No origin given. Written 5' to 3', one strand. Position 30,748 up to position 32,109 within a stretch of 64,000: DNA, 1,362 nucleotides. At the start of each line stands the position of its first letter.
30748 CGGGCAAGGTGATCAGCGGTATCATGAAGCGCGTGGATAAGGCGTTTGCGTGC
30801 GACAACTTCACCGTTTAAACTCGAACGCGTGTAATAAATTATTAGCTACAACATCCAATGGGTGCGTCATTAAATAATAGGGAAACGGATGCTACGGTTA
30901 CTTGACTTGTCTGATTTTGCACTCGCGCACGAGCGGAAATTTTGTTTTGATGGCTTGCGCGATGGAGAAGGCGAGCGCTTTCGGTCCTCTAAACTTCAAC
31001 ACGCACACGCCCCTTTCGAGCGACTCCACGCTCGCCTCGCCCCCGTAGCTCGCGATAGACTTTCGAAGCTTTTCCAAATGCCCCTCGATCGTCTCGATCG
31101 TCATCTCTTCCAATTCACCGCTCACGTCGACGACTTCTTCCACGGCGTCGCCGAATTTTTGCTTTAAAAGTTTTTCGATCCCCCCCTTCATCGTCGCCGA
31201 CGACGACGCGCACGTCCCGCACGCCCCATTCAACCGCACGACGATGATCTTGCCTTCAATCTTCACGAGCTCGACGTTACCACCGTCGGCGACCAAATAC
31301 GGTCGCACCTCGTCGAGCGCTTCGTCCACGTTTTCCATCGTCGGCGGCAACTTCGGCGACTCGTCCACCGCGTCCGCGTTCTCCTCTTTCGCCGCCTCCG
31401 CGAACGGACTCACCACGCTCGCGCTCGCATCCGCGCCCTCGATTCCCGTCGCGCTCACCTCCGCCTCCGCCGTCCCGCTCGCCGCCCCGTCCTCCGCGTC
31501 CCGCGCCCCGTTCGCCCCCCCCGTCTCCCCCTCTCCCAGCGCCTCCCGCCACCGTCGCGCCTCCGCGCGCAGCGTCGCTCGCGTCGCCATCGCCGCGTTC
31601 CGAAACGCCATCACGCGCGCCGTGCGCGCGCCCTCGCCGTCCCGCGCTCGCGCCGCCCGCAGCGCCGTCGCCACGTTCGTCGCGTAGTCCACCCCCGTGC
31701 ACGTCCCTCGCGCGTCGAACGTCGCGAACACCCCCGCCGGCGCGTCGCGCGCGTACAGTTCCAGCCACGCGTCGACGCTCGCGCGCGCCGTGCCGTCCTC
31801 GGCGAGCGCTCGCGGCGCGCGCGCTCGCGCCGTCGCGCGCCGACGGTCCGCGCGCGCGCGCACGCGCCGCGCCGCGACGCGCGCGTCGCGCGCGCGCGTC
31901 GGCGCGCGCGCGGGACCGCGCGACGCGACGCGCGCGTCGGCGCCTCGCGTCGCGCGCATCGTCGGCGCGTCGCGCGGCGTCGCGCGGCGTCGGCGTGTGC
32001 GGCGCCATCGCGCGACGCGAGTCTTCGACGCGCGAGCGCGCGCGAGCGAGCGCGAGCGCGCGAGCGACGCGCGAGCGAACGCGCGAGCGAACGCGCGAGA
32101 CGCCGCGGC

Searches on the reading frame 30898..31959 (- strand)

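Call 47: search_protein_families(library=pfam, proteins=[window:30898-31959:-], max_evalue=0.001)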
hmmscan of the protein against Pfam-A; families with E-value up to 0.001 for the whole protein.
window:30898-31959:- (353 aa): 1 family
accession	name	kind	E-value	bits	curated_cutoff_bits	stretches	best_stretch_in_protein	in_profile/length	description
PF01106.22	NifU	-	8.8e-26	90.3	27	1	211-272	1-63/67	NifU-like domain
